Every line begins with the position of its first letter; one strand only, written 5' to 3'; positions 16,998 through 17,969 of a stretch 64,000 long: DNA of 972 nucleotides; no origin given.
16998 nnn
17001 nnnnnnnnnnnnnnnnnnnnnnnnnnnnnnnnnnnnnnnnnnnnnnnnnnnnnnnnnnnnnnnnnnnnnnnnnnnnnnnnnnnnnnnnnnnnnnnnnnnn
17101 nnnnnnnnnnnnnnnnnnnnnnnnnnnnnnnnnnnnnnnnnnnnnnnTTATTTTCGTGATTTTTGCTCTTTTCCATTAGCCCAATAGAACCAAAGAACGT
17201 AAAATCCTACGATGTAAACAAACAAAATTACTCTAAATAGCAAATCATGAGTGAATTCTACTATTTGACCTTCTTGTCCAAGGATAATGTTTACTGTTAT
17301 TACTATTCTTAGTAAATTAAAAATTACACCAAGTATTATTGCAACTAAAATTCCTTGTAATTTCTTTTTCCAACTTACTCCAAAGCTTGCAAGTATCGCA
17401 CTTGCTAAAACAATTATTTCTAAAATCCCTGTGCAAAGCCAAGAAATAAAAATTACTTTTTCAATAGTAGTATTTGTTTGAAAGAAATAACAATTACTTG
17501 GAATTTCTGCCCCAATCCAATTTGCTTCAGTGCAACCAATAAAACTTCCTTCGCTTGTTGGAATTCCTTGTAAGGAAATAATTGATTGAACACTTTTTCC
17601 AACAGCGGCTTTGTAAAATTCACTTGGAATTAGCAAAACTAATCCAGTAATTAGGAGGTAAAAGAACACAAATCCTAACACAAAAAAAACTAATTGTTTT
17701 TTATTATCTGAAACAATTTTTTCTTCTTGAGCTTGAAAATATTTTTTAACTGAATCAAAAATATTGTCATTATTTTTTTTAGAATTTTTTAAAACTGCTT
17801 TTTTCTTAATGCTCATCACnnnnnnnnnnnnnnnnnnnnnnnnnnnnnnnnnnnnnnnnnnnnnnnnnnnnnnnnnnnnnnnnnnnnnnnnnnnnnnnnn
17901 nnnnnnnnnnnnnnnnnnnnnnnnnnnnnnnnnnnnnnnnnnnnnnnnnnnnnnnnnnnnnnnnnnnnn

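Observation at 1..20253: Locus 1: giant / pilin-like / giant triad contiguous with an archaeosortase-like protein and an orphan PilB/FlaI-class ATPase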

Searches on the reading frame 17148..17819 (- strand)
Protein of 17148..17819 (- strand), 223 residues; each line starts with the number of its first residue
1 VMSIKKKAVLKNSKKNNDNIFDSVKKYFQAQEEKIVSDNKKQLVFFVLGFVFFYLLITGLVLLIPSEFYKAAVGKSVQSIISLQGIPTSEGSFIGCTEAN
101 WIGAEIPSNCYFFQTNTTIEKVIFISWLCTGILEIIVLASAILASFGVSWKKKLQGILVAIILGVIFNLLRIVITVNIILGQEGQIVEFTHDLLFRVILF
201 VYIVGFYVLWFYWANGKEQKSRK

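Call 8: search_protein_families(library=pfam, proteins=[window:17148-17819:-], max_evalue=0.1)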
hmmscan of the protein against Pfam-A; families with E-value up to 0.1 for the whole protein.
window:17148-17819:- (223 aa): 3 families
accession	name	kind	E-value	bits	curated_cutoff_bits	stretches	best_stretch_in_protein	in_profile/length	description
PF09721.15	Exosortase_EpsH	-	0.027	14.3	25.7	0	130-210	167-252/254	Transmembrane exosortase (Exosortase_EpsH)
PF01292.26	Ni_hydr_CYTB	-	0.041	14.1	30.1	1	6-70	63-125/179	Prokaryotic cytochrome b561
PF23138.1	CTLH_Armc9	-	0.088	13.6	27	0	7-51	57-100/135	Armc9, CTLH-like domain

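Call 9: search_protein_families(library=ncbifam, proteins=[window:17148-17819:-], max_evalue=0.1)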
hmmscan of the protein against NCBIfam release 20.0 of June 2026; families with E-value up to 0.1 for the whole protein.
window:17148-17819:- (223 aa): 8 families
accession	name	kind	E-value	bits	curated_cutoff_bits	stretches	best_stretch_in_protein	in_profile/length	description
TIGR04178.1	exo_archaeo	signature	8.2e-11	42.1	23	1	125-214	3-95/97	exosortase/archaeosortase family protein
NF046081.1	exosort_XrtX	exception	2.5e-09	37.3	170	1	120-220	70-165/168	exosortase X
TIGR04177.1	exosort_XrtH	exception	6.7e-06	26.2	86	1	125-212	68-153/158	exosortase H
TIGR04300.1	exosort_XrtM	exception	1e-05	26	125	1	106-216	36-146/150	exosortase family protein XrtM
TIGR03110.1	exosort_Gpos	exception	0.00015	21.8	102.75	1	112-211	78-176/187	exosortase family protein XrtG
TIGR04175.1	archaeo_artD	exception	0.00017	21.6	125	1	109-211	40-139/150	archaeosortase D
TIGR04128.1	exoso_Fjoh_1448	exception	0.018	15.2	90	1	41-214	6-169/174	exosortase family protein XrtF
NF046005.2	near_gluc_PtsG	equivalog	0.045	14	45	1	25-61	45-81/85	MPN207a family PTS transporter accessory protein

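Call 44: search_protein_representatives(protein=window:17148-17816:-)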
Query: 222 residues. Proteins with E-value up to 0.001 (for the whole library): 202; up to 1e-10: 69; up to 1e-30: 6. The best 150 are listed.
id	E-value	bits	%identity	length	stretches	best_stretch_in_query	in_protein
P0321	5.2e-55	202.9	53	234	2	119-217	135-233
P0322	1.2e-54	201.7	55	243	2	120-214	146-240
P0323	5.3e-44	166.9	52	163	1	56-217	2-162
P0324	2.0e-43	165.0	51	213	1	13-216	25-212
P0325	1.8e-41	158.6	49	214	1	20-214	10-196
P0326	1.4e-36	142.6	47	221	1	9-210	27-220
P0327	2.0e-24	102.9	39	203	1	9-218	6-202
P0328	3.7e-24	102.0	40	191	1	34-218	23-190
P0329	8.1e-23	97.7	53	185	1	124-216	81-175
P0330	2.0e-22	96.4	54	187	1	122-217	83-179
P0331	2.7e-22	96.0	38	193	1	36-221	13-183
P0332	5.4e-22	95.0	56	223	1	116-216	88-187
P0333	5.4e-21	91.7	45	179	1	118-217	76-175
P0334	1.4e-20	90.3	36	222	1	4-217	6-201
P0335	2.9e-20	89.3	48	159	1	120-217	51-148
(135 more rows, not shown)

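Call 90: search_solved_structures(query=A3, max_evalue=1)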
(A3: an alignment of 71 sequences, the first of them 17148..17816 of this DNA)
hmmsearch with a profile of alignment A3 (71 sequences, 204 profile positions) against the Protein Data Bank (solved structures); distinct sequences matched with E-value up to 1: 2.
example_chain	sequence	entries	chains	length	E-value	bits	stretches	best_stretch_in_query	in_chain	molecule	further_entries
9izd_A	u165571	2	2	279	0.12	15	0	18-45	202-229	Hydroxycarboxylic acid receptor 1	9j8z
8z87_R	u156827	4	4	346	0.27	13.8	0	127-188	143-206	Hydroxycarboxylic acid receptor 1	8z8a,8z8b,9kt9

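Call 91: search_protein_families(library=ncbifam, alignment_id=A3, max_evalue=0.001)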
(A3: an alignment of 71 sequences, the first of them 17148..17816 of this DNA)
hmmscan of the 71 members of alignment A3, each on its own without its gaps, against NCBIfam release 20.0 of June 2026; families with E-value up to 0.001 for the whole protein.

A. member 1, window:17148-17816:- (222 aa): 6 families
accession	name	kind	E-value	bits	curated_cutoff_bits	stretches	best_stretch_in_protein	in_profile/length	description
TIGR04178.1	exo_archaeo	signature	8.1e-11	42.1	23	1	124-213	3-95/97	exosortase/archaeosortase family protein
NF046081.1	exosort_XrtX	exception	2.5e-09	37.3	170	1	119-219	70-165/168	exosortase X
TIGR04177.1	exosort_XrtH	exception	6.6e-06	26.2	86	1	124-211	68-153/158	exosortase H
TIGR04300.1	exosort_XrtM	exception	1e-05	26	125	1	105-215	36-146/150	exosortase family protein XrtM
TIGR03110.1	exosort_Gpos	exception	0.00014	21.8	102.75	1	111-210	78-176/187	exosortase family protein XrtG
TIGR04175.1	archaeo_artD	exception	0.00017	21.6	125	1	108-210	40-139/150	archaeosortase D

B. families by the number of members that match (of 71 scanned): 24 families
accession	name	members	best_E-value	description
TIGR04178.1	exo_archaeo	71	1.4e-13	exosortase/archaeosortase family protein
NF046081.1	exosort_XrtX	60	6.8e-15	exosortase X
TIGR04175.1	archaeo_artD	45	3.7e-12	archaeosortase D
TIGR04177.1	exosort_XrtH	41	9.3e-28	exosortase H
TIGR03110.1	exosort_Gpos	40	1.7e-09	exosortase family protein XrtG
TIGR04300.1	exosort_XrtM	37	3.3e-09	exosortase family protein XrtM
TIGR04144.1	archaeo_VPXXXP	24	1e-26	archaeosortase B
NF033505.2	paceosortase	14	2e-09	pacearchaeosortase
TIGR04128.1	exoso_Fjoh_1448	13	2.5e-07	exosortase family protein XrtF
NF046083.1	exosort_XrtY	12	2.6e-09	exosortase Y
TIGR04124.1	archaeo_artE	11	4.1e-09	archaeosortase family protein ArtE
TIGR04293.1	archaeo_artF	7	4.4e-08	archaeosortase family protein ArtF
NF045528.1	heimosortase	4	1.6e-06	heimdallarchaeosortase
TIGR03109.2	exosort_XrtA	4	5.6e-06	exosortase A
TIGR02602.1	8TM_EpsH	4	6.6e-06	exosortase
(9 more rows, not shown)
